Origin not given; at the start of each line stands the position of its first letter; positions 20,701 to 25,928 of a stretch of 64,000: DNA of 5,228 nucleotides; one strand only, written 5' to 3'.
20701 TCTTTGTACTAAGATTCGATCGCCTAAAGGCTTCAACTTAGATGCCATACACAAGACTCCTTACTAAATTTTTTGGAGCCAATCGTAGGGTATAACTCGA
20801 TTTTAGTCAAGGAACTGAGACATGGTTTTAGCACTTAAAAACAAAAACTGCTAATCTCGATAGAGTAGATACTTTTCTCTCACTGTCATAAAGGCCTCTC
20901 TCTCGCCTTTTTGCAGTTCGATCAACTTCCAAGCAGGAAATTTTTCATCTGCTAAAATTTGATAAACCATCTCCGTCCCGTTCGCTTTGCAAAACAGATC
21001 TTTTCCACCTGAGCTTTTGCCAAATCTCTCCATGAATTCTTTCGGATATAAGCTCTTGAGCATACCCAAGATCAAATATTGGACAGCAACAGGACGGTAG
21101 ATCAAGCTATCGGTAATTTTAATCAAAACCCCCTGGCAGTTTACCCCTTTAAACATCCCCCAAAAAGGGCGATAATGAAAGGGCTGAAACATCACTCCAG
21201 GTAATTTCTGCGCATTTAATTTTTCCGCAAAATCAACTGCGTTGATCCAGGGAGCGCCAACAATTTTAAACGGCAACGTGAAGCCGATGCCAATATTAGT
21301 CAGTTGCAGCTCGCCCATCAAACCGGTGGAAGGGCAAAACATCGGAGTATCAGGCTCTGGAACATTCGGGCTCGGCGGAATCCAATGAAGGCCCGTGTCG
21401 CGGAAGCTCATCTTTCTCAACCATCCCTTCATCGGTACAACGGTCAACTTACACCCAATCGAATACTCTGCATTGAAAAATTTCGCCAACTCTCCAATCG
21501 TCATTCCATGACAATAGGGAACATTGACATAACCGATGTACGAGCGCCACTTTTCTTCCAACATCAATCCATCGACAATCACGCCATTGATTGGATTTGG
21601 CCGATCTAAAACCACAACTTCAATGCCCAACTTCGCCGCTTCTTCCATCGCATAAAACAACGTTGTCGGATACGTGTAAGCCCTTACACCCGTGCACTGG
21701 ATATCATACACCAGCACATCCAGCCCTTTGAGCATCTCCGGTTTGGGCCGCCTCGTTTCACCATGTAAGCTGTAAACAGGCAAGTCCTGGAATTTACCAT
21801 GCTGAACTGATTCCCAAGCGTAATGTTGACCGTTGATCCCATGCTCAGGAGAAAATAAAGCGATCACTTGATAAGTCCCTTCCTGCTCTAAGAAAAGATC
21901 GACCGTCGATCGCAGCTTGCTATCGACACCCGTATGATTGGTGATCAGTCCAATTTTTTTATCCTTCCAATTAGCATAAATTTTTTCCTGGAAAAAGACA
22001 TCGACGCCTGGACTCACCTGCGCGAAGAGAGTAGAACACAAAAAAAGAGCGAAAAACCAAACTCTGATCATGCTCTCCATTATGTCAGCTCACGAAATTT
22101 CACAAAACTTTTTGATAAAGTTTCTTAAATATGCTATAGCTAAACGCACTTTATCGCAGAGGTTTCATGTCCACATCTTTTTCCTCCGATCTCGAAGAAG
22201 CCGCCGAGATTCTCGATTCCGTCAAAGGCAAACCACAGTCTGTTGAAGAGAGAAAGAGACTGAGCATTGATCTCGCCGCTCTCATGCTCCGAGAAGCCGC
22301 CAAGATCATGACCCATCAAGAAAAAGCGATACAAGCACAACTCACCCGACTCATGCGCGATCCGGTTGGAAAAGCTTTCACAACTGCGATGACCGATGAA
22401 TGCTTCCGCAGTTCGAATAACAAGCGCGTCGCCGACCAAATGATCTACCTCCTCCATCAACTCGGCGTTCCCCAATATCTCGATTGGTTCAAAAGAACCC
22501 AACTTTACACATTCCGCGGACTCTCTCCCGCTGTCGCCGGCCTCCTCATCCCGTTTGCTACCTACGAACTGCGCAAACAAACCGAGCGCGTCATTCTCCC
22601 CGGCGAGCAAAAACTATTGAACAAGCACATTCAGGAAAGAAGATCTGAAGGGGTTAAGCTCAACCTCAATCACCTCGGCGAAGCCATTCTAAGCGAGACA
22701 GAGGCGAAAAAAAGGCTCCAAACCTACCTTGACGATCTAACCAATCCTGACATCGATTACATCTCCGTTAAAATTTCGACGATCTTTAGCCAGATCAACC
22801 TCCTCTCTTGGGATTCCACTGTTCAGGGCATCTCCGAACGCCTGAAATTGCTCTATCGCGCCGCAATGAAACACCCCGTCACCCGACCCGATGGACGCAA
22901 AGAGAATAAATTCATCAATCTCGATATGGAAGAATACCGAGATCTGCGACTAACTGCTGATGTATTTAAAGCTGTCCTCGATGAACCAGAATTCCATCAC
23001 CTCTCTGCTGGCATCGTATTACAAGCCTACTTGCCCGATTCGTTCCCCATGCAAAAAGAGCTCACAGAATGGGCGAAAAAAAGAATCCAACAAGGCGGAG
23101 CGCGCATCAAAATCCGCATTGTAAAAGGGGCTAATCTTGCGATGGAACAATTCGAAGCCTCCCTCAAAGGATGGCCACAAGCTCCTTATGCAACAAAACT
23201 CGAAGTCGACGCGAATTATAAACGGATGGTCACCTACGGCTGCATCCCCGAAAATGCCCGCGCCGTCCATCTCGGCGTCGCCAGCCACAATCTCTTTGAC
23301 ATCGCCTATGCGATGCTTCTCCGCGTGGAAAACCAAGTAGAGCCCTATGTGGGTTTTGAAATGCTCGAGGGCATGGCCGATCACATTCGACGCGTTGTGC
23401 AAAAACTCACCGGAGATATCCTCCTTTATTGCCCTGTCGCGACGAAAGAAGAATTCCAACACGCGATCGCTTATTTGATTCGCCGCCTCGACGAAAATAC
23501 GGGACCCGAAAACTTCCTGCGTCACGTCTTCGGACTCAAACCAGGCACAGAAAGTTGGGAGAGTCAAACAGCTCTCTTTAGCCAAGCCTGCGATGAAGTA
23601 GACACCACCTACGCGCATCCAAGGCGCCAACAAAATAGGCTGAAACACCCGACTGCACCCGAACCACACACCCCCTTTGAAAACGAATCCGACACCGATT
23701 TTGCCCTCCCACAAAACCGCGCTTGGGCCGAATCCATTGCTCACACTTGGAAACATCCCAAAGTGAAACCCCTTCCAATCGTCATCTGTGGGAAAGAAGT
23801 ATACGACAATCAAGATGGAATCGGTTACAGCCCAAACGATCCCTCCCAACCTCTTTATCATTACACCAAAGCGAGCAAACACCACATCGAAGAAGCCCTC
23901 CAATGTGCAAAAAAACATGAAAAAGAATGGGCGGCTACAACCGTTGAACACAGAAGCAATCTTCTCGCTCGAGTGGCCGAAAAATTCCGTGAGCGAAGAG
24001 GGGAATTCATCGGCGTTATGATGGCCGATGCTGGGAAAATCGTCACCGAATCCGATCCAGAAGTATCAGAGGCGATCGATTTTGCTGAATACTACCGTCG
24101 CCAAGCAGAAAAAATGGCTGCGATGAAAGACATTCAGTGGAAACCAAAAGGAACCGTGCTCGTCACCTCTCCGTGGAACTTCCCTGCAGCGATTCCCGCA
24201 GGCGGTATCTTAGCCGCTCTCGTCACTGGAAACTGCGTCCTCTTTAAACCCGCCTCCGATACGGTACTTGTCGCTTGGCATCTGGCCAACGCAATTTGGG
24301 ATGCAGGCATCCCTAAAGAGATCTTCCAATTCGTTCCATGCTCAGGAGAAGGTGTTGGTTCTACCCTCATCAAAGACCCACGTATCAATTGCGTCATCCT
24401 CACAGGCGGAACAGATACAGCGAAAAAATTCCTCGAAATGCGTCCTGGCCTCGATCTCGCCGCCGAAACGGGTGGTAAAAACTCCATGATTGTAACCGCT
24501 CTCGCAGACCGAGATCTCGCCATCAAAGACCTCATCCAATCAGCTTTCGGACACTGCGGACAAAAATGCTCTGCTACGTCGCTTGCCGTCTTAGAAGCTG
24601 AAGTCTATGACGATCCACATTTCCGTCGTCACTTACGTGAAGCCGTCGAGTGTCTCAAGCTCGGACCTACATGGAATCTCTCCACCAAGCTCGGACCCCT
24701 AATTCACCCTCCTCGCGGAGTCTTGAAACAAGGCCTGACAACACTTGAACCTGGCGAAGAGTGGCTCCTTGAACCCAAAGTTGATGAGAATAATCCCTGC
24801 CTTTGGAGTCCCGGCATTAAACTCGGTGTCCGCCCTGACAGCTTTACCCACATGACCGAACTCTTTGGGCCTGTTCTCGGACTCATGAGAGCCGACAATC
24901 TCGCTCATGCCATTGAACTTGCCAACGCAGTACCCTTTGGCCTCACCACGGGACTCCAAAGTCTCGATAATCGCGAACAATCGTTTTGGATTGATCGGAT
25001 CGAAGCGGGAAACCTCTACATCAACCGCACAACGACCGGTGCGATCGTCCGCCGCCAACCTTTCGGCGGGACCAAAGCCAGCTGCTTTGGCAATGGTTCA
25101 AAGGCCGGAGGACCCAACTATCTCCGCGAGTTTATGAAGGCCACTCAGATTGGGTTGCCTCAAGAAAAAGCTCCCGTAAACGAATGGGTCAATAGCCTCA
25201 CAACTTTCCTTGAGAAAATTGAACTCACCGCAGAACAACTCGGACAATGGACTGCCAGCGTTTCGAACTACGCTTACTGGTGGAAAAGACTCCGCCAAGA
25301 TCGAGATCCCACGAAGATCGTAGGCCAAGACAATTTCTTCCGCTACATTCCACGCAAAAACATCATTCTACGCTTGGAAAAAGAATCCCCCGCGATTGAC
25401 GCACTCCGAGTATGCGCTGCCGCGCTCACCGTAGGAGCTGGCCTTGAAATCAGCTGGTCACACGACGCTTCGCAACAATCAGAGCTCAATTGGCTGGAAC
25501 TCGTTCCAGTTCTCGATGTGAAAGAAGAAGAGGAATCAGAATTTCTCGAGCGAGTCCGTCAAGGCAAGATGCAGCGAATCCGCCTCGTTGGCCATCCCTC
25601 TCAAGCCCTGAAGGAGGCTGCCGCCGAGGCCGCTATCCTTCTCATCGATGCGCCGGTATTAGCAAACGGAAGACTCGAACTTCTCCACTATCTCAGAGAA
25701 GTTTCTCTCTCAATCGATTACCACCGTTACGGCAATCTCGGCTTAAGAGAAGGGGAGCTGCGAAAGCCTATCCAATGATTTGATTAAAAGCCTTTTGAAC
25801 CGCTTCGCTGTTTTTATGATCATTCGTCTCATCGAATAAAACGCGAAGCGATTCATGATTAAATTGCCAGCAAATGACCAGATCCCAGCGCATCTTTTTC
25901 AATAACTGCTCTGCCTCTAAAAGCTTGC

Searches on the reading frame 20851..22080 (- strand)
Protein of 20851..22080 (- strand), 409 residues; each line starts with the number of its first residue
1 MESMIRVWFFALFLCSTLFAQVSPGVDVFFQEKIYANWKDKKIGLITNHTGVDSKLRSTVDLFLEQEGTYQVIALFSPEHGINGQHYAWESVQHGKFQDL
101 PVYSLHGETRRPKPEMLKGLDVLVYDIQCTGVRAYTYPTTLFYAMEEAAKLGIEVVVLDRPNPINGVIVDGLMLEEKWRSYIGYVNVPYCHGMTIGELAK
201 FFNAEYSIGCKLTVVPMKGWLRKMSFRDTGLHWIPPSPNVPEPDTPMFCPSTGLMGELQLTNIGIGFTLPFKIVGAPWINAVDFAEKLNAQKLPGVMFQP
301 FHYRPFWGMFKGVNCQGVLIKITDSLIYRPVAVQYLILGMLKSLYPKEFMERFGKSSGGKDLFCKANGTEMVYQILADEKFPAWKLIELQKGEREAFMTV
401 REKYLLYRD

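Call 15: search_protein_families(library=pfam, proteins=[window:20851-22080:-], max_evalue=0.00001)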
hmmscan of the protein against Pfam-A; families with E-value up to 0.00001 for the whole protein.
window:20851-22080:- (409 aa): 2 families
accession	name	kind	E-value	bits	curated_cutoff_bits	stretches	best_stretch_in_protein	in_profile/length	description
PF07075.17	NamZ_N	-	5.3e-78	261.5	26.9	1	43-243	1-202/203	Exo-beta-N-acetylmuramidase NamZ, N-terminal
PF20732.2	NamZ_C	-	1.7e-32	113.7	25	1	250-407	4-152/152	Exo-beta-N-acetylmuramidase NamZ, C-terminal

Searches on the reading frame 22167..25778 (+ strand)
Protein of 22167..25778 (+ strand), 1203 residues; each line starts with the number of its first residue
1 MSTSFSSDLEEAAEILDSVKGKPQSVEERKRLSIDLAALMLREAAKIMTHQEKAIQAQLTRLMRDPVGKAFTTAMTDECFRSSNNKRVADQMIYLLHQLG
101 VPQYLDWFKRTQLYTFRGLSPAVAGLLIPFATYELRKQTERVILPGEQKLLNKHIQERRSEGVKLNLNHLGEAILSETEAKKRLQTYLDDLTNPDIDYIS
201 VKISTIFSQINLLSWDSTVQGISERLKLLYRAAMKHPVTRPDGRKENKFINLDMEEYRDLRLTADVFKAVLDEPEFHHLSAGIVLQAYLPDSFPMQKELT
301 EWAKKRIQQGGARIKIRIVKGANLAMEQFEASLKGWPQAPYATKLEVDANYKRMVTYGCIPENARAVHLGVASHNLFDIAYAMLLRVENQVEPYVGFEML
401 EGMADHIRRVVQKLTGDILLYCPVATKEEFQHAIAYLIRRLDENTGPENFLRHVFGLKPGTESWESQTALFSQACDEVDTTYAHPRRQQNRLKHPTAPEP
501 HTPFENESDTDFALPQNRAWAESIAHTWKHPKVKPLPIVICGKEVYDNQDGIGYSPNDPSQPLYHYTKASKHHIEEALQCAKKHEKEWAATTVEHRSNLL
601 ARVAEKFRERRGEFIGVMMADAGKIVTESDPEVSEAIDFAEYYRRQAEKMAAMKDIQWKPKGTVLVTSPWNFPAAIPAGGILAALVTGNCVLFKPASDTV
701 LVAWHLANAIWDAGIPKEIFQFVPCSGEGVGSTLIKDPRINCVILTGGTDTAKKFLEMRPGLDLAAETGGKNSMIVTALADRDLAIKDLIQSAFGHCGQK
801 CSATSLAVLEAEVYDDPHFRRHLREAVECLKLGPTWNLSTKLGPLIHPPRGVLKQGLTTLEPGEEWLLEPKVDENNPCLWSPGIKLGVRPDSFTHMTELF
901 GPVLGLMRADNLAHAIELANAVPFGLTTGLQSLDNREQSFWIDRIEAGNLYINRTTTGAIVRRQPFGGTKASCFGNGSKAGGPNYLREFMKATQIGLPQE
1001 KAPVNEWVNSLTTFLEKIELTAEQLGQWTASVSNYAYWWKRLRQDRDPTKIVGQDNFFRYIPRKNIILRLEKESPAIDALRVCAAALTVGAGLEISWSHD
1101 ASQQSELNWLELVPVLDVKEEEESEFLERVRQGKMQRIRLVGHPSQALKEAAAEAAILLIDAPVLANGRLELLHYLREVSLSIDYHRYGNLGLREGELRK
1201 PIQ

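Call 15: search_protein_families(library=pfam, proteins=[window:22167-25778:+], max_evalue=0.00001)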
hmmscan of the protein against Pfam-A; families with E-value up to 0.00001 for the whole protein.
window:22167-25778:+ (1203 aa): 2 families
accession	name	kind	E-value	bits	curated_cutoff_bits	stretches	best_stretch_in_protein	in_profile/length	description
PF00171.27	Aldedh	-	5.9e-103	345.3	23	1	560-993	17-459/461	Aldehyde dehydrogenase family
PF01619.24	Pro_dh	-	9e-61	206.3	27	1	152-453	2-278/278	Proline dehydrogenase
